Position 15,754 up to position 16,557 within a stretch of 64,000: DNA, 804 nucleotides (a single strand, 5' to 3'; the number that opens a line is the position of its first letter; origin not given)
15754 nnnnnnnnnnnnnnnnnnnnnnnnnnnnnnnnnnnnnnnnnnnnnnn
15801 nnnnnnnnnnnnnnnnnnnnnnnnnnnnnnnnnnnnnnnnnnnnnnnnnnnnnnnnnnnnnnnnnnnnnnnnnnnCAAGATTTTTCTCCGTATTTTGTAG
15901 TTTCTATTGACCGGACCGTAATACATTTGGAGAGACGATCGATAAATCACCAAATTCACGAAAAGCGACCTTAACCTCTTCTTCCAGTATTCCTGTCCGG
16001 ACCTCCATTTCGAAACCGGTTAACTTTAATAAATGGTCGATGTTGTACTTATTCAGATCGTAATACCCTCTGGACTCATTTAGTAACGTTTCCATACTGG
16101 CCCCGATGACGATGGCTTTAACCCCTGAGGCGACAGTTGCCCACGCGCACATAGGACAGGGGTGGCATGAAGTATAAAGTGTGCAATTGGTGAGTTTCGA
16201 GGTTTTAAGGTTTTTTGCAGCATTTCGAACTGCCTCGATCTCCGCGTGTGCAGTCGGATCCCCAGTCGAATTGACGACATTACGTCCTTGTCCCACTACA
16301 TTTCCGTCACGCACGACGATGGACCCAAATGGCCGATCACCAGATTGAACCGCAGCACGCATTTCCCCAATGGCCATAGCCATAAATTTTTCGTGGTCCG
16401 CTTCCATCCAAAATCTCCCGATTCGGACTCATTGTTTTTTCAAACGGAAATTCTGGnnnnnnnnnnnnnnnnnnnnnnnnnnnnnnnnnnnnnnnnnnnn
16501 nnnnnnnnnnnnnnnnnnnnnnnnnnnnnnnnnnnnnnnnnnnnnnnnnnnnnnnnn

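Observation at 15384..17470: Four tandem, apparently all-active guanine-deaminase-like CDA-fold deaminases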

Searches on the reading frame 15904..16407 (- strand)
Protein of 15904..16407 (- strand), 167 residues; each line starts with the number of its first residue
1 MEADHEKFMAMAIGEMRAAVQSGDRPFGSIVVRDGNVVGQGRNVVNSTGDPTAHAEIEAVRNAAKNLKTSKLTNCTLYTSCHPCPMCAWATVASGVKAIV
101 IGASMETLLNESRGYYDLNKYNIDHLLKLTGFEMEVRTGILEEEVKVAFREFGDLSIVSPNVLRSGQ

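Call 4: search_protein_families(library=pfam, proteins=[window:15904-16407:-], max_evalue=0.01)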
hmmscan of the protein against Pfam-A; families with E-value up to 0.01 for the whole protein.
window:15904-16407:- (167 aa): 8 families
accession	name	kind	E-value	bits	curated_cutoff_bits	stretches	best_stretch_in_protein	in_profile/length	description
PF14437.12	MafB19-deam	-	8.8e-26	90.9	27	1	4-105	2-103/142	MafB19-like deaminase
PF00383.29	dCMP_cyt_deam_1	-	1.4e-25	89.6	25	1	4-102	3-101/102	Cytidine and deoxycytidylate deaminase zinc-binding region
PF18750.7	SNAD4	-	2e-05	25.1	27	1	42-90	22-70/130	Secreted Novel AID/APOBEC-like Deaminase 4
PF14439.12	Bd3614-deam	-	3.7e-05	24.1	38.5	1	29-96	13-79/113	Bd3614-like deaminase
PF18782.7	NAD2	-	0.00031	21.4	27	1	40-93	42-96/179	Novel AID APOBEC clade 2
PF18772.7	APOBEC2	-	0.00044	20.7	26.8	1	50-92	47-90/175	APOBEC2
PF18778.7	NAD1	-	0.0018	18.9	27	1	50-91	47-90/175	Novel AID APOBEC clade 1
PF08210.17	APOBEC_N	-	0.0021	18.5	25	1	43-89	37-83/170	APOBEC-like N-terminal domain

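Call 5: search_protein_families(library=ncbifam, proteins=[window:15904-16407:-], max_evalue=0.01)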
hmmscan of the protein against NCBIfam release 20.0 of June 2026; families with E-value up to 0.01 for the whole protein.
window:15904-16407:- (167 aa): 6 families
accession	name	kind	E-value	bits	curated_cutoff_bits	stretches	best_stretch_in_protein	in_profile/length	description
NF008113.2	PRK10860.1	equivalog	7.8e-22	77.9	150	1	2-105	4-107/165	tRNA adenosine(34) deaminase TadA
TIGR00326.1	eubact_ribD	equivalog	4.1e-09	36.1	156.35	1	26-124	20-115/343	bifunctional diaminohydroxyphosphoribosylaminopyrimidine deaminase/5-amino-6-(5-phosphoribosylamino)uracil reductase RibD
NF008052.0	PRK10786.1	equivalog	2.5e-08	33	500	1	22-129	22-128/367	bifunctional diaminohydroxyphosphoribosylaminopyrimidine deaminase/5-amino-6-(5-phosphoribosylamino)uracil reductase RibD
NF041025.1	antiphage_deaminase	equivalog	9.4e-08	31.3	400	1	53-100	338-384/437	anti-phage dCTP deaminase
TIGR02571.1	ComEB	equivalog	0.0003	20.8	219.45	1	33-100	48-113/151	ComE operon protein 2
TIGR01354.1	cyt_deam_tetra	equivalog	0.0068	16.7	113.65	1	28-88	24-86/126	cytidine deaminase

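Call 7: search_solved_structures(query=window:15904-16407:-, max_evalue=0.00001, show_alignments=2)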
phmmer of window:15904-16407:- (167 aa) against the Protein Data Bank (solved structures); distinct sequences matched with E-value up to 0.00001: 47.
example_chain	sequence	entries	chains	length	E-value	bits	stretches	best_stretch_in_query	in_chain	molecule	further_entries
1wkq_A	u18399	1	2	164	7e-23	84.3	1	4-104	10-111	Guanine deaminase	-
1tiy_A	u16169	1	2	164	9.1e-23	83.9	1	4-104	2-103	Guanine deaminase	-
5jfy_A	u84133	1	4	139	2e-22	82.8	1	2-108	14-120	Deoxycytidine deaminase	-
7dqn_A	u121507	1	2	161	2.7e-22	82.4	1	4-109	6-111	Guanosine deaminase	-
7dbf_A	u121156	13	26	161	2.7e-22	82.4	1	4-109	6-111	Guanosine deaminase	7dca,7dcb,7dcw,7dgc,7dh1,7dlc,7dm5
7dc9_A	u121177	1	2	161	7.2e-22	81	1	4-109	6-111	Guanosine deaminase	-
7w1q_A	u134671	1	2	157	9.5e-22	80.6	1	4-109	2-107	Guanosine deaminase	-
1wwr_A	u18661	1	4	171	5.8e-21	78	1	6-143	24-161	tRNA adenosine deaminase TadA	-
2b3j_A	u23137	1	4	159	7.2e-19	71.2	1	7-104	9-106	tRNA adenosine deaminase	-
7cph_A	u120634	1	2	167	1e-16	64.3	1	5-104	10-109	tRNA-specific adenosine deaminase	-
3ocq_A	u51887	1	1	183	4.9e-16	62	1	2-104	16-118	Putative Cytosine/adenosine deaminase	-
8e2s_A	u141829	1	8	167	1.1e-15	60.9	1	2-104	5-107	tRNA-specific adenosine deaminase 1.19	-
1z3a_A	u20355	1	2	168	2.1e-15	60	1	2-104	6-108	tRNA-specific adenosine deaminase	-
8e2r_A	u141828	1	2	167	2.3e-15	59.9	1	2-104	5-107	tRNA-specific adenosine deaminase 1.14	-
8e2q_A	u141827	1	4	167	3e-15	59.5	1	2-104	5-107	tRNA-specific adenosine deaminase 1.17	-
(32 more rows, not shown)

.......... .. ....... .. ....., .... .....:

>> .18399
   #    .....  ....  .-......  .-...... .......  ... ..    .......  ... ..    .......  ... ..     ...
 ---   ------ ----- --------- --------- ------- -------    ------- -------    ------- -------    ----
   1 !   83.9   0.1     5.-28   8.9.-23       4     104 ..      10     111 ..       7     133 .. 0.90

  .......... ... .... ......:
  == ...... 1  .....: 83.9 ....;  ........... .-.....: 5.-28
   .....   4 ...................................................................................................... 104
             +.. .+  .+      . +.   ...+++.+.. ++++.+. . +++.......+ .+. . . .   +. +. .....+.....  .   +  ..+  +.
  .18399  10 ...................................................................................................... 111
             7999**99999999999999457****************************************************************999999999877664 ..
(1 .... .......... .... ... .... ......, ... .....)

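Call 11: find_homologous_proteins(query=window:15904-16407:-, max_evalue=1e-10)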
Query window:15904-16407:- (167 aa): 403 proteins with E <= 1e-10 among 437 candidates; the best 120 are listed.
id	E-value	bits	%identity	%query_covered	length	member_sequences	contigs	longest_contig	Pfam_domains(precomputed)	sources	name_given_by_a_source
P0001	1.2e-105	368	100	100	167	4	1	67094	PF00383.30,PF14437.13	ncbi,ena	-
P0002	4.2e-93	327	88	100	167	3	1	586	PF00383.30,PF14437.13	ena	-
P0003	1.7e-73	263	71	100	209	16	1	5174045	PF00383.30,PF14437.13,PF14439.13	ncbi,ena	-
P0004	1.1e-63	231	63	99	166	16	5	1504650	PF00383.30,PF14437.13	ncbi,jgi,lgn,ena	-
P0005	2.2e-55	205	57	96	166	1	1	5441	PF00383.30,PF14437.13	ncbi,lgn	ncbi:MAG: nucleoside deaminase [Nitrospinota bacterium]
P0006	6.6e-55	203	57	98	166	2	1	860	PF00383.30,PF14437.13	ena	-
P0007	3.2e-54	201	58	99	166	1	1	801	PF00383.30,PF14437.13,PF14439.13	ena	-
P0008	3.5e-54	201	55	99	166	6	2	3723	PF00383.30,PF14437.13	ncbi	-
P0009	2.9e-51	191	57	96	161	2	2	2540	PF00383.30,PF14437.13,PF14439.13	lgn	-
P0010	7.5e-49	183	53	96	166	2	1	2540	PF00383.30,PF14437.13,PF14439.13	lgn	-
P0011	5.0e-48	181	51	91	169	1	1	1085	PF00383.30,PF14437.13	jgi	jgi:tRNA(Arg) A34 adenosine deaminase TadA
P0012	2.8e-47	178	50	91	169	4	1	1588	PF00383.30,PF14437.13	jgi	-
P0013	2.8e-46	175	51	91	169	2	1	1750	PF00383.30,PF14437.13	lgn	-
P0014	1.1e-45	173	49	91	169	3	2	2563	PF00383.30,PF14437.13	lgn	-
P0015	1.5e-45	173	51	91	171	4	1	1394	PF00383.30,PF14437.13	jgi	-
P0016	3.3e-41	159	53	91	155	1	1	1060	PF00383.30,PF14437.13,PF14439.13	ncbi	-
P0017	4.0e-40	155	53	91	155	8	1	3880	PF00383.30,PF14437.13,PF14439.13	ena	-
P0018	8.1e-39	151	49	91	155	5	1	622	PF00383.30,PF14437.13,PF14439.13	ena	-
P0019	2.7e-38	149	51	91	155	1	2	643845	PF00383.30,PF14437.13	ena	-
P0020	6.1e-38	148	47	91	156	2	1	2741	PF00383.30,PF14437.13,PF14439.13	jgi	jgi:tRNA(adenine34) deaminase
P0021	6.4e-38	148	46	94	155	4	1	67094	PF00383.30,PF14437.13,PF14439.13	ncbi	-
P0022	6.7e-38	148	47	91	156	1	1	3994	PF00383.30,PF14437.13,PF14439.13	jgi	jgi:tRNA(adenine34) deaminase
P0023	7.4e-38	148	46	100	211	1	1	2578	PF00383.30,PF14437.13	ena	-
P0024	2.3e-37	146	50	91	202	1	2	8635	PF00383.30,PF14437.13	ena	-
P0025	6.9e-37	144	49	91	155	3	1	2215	PF00383.30,PF14437.13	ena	-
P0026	1.2e-36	144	45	91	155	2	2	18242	PF00383.30,PF14437.13,PF14439.13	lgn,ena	-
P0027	1.4e-36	143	49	91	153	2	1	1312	PF00383.30,PF14437.13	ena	-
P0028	2.0e-36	143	49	91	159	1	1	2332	PF00383.30,PF14437.13,PF14439.13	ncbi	-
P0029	8.7e-36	141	45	93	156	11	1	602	PF00383.30,PF14437.13,PF14439.13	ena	-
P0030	2.6e-35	139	46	91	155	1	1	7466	PF00383.30,PF14437.13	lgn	-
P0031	3.0e-34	136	57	69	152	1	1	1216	PF00383.30,PF14437.13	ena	-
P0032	1.1e-32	131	43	91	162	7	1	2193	PF00383.30,PF14437.13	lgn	-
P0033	1.2e-31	127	44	86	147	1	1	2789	PF00383.30,PF14437.13,PF14439.13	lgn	-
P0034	8.7e-31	125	41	91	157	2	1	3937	PF00383.30,PF14437.13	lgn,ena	-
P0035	6.3e-28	115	42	89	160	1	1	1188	PF00383.30,PF14437.13,PF14439.13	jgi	jgi:tRNA(Arg) A34 adenosine deaminase TadA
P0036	2.3e-26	110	41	87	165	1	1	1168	PF00383.30,PF14437.13,PF14439.13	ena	-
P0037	8.3e-26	108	68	46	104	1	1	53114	PF00383.30,PF14437.13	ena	-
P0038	2.7e-25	107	44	91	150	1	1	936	PF00383.30,PF14437.13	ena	-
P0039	1.8e-23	101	48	63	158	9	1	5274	PF00383.30,PF14437.13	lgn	-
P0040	5.8e-23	99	51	59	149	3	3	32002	PF00383.30,PF14437.13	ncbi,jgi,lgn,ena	-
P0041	1.1e-22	98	47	70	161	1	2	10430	PF00383.30,PF14437.13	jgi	jgi:guanine deaminase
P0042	1.3e-22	98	44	72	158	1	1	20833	PF00383.30,PF14437.13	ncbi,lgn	-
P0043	3.4e-22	97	44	71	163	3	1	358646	PF00383.30,PF14437.13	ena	-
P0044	1.4e-21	95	47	62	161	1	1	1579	PF00383.30,PF14437.13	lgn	-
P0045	3.5e-21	93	40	90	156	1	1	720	PF00383.30,PF14437.13,PF14439.13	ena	-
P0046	3.6e-21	93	44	68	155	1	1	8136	PF00383.30,PF14437.13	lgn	-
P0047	4.5e-21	93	50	58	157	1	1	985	PF00383.30,PF14437.13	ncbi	-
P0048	4.8e-21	93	50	59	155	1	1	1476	PF00383.30,PF14437.13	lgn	-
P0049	4.8e-21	93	37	93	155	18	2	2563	PF00383.30,PF14437.13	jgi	jgi:guanine deaminase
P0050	9.1e-21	92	43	70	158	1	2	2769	PF00383.30,PF14437.13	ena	-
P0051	1.2e-20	92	52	51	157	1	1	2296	PF00383.30,PF14437.13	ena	-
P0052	1.4e-20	92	50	59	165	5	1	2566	PF00383.30,PF14437.13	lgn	-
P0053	1.7e-20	91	54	50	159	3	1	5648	PF00383.30,PF14437.13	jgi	jgi:guanine deaminase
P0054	2.3e-20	91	38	76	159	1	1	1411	PF00383.30,PF14437.13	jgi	-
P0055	3.1e-20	90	44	62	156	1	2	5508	PF00383.30,PF14437.13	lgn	-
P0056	3.3e-20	90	51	52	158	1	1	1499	PF00383.30,PF14437.13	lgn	-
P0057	3.9e-20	90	46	60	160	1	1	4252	PF00383.30,PF14437.13,PF14439.13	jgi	-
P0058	4.3e-20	90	53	51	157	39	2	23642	PF00383.30,PF14437.13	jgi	-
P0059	4.7e-20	90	36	92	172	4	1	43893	PF00383.30,PF14437.13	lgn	-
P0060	4.7e-20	90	47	59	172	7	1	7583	PF00383.30,PF14437.13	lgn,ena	-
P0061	5.0e-20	90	43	69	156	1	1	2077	PF00383.30,PF14437.13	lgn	-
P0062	5.0e-20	90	49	53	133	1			PF00383.30,PF14437.13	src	-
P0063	5.0e-20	90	61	40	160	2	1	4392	PF00383.30,PF14437.13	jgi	-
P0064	5.1e-20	90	42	68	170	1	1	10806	PF00383.30,PF14437.13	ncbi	ncbi:MAG TPA: nucleoside deaminase [Nocardioides sp.]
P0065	5.7e-20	90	46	61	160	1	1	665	PF00383.30,PF14437.13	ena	-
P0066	6.4e-20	89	37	86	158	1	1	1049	PF00383.30,PF14437.13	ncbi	-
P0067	6.5e-20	89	47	58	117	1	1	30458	PF00383.30,PF14437.13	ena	-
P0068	7.9e-20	89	51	57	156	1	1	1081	PF00383.30,PF14437.13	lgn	-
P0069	8.8e-20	89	52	56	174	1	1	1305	PF00383.30,PF14437.13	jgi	jgi:tRNA(Arg) A34 adenosine deaminase TadA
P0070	9.1e-20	89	53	47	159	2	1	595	PF00383.30,PF14437.13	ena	-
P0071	9.3e-20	89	40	76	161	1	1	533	PF00383.30,PF14437.13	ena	-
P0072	9.4e-20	89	42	68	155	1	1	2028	PF00383.30,PF14437.13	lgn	-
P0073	1.0e-19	89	57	47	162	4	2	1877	PF00383.30,PF14437.13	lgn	-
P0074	1.1e-19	89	48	56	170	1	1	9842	PF00383.30,PF14437.13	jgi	jgi:tRNA(Arg) A34 adenosine deaminase TadA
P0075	1.1e-19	89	41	68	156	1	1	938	PF00383.30,PF14437.13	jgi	jgi:guanine deaminase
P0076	1.3e-19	88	39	76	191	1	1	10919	PF00383.30,PF14437.13,PF14439.13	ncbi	-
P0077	1.4e-19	88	46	63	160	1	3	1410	PF00383.30,PF14437.13,PF14439.13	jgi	jgi:guanine deaminase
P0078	1.4e-19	88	46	63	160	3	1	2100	PF00383.30,PF14437.13,PF14439.13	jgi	jgi:guanine deaminase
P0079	1.4e-19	88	46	60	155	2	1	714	PF00383.30,PF14437.13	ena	-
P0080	1.6e-19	88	61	37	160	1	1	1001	PF00383.30,PF14437.13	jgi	jgi:guanine deaminase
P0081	1.8e-19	88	41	68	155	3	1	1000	PF00383.30,PF14437.13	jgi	jgi:guanine deaminase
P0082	1.9e-19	88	46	59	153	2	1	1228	PF00383.30,PF14437.13,PF14439.13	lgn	-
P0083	1.9e-19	88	41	72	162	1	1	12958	PF00383.30,PF14437.13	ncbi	-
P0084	2.0e-19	88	46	58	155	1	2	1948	PF00383.30,PF14437.13,PF14439.13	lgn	-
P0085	2.1e-19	88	41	72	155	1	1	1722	PF00383.30,PF14437.13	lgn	-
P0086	2.2e-19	88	39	81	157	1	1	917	PF00383.30,PF14437.13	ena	-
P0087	2.3e-19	88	37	91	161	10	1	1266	PF00383.30,PF14437.13,PF14439.13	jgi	jgi:guanine deaminase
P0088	2.5e-19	87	46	60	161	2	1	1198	PF00383.30,PF14437.13,PF14439.13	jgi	jgi:guanine deaminase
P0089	3.3e-19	87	49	53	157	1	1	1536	PF00383.30,PF14437.13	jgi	-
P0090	3.5e-19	87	47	59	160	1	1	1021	PF00383.30,PF14437.13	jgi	jgi:guanine deaminase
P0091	3.5e-19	87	41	71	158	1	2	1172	PF00383.30,PF14437.13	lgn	-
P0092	3.9e-19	87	40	70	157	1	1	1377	PF00383.30,PF14437.13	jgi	jgi:guanine deaminase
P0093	4.8e-19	87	46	59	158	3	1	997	PF00383.30,PF14437.13,PF14439.13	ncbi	-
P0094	5.1e-19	86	43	60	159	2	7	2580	PF00383.30,PF14437.13,PF14439.13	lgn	-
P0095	6.5e-19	86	44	65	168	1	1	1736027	PF00383.30,PF14437.13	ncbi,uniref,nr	ncbi:nucleoside deaminase [Nocardioides sp. CER19]|uniref:nucleoside deaminase n=1 Tax=Nocardioides 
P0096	6.8e-19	86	41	71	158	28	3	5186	PF00383.30,PF14437.13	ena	-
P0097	7.3e-19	86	43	69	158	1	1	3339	PF00383.30,PF14437.13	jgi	jgi:guanine deaminase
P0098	7.4e-19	86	36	91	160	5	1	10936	PF00383.30,PF14437.13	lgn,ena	-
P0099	7.5e-19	86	41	68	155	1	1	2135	PF00383.30,PF14437.13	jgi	jgi:guanine deaminase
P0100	7.6e-19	86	55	49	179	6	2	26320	PF00383.30,PF14437.13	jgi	-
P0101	7.7e-19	86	44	74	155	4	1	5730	PF00383.30,PF14437.13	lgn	-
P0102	8.1e-19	86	55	43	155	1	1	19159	PF00383.30,PF14437.13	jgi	jgi:guanine deaminase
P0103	8.9e-19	86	46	61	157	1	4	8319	PF00383.30,PF14437.13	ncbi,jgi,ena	-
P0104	9.0e-19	86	43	60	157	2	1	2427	PF00383.30,PF14437.13,PF14439.13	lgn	-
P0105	9.7e-19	86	42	68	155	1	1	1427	PF00383.30,PF14437.13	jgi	-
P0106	1.0e-18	85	50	56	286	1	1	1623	PF00383.30,PF14437.13,PF00903.32,PF18029.8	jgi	jgi:tRNA(Arg) A34 adenosine deaminase TadA/uncharacterized glyoxalase superfamily protein PhnB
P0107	1.0e-18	85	48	59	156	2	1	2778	PF00383.30,PF14437.13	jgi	jgi:guanine deaminase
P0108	1.0e-18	85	41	69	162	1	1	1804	PF00383.30,PF14437.13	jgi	jgi:guanine deaminase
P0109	1.2e-18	85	42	68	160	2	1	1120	PF00383.30,PF14437.13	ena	-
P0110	1.2e-18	85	44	60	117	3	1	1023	PF00383.30,PF14437.13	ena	-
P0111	1.3e-18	85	40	68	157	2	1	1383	PF00383.30,PF14437.13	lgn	-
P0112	1.4e-18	85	41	71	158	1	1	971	PF00383.30,PF14437.13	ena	-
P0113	1.5e-18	85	37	89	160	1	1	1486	PF00383.30,PF14437.13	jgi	jgi:tRNA(Arg) A34 adenosine deaminase TadA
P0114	1.5e-18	85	47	59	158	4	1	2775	PF00383.30,PF14437.13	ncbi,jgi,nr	ncbi:MAG: Guanine deaminase [Nocardioides sp.]|jgi:guanine deaminase|nr:Guanine deaminase [Nocardioi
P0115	1.5e-18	85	36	85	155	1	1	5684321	PF00383.30,PF14437.13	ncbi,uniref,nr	ncbi:nucleoside deaminase [Nocardioides sp. L-11A]|uniref:nucleoside deaminase n=1 Tax=Nocardioides 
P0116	1.7e-18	85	37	89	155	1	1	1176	PF00383.30,PF14437.13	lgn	-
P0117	1.7e-18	85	40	71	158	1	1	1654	PF00383.30,PF14437.13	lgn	-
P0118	1.8e-18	85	38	83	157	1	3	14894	PF00383.30,PF14437.13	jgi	jgi:guanine deaminase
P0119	1.9e-18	85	42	68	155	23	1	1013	PF00383.30,PF14437.13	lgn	-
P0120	2.0e-18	85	42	68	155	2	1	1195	PF00383.30,PF14437.13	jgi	jgi:guanine deaminase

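Call 12: find_encoding_contigs(protein=P0003, flank=10000, max_places=3)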
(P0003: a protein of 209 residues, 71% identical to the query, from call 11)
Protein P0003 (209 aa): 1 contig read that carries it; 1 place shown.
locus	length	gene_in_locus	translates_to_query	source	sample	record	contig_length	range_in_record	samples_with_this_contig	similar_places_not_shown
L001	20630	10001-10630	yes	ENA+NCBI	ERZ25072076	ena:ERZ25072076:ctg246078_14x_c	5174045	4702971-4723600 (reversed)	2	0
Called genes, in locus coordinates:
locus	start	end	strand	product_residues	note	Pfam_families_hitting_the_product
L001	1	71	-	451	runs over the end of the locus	PF00171:Aldedh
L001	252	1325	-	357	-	PF06500:FrsA-like, PF00326:Peptidase_S9 (weak)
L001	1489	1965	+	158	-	PF00300:His_Phos_1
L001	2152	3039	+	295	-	PF00892:EamA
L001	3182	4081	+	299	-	PF00892:EamA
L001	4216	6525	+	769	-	PF01315:Ald_Xan_dh_C, PF02738:MoCoBD_1, PF20256:MoCoBD_2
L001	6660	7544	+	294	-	PF04909:Amidohydro_2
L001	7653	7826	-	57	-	-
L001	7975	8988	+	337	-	PF00296:Bac_luciferase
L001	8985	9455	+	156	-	PF00383:dCMP_cyt_deam_1, PF14437:MafB19-deam, PF14439:Bd3614-deam (weak)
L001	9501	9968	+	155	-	PF00383:dCMP_cyt_deam_1, PF14437:MafB19-deam, PF14439:Bd3614-deam (weak)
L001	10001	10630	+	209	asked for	PF00383:dCMP_cyt_deam_1, PF14437:MafB19-deam, PF14439:Bd3614-deam (faint)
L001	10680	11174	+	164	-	PF00383:dCMP_cyt_deam_1, PF14437:MafB19-deam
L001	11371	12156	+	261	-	-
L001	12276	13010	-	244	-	PF05050:Methyltransf_21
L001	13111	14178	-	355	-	PF01180:DHO_dh, PF01070:FMN_dh (weak)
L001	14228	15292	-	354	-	PF01180:DHO_dh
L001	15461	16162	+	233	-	PF00590:TP_methylase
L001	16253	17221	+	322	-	PF01699:Na_Ca_ex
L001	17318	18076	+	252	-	PF02146:SIR2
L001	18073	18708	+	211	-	PF00009:GTP_EFTU (faint), PF00350:Dynamin_N (faint), PF01926:MMR_HSR1, PF02421:FeoB_N, PF03193:RsgA_GTPase (faint)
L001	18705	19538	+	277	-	PF01261:AP_endonuc_2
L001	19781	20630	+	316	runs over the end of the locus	PF00890:FAD_binding_2 (weak), PF01266:DAO (faint), PF01946:Thi4 (faint), PF03486:HI0933_like (faint), PF07992:Pyr_redox_2, PF12831:FAD_oxidored (weak), PF13738:Pyr_redox_3, PF00070:Pyr_redox, +1 more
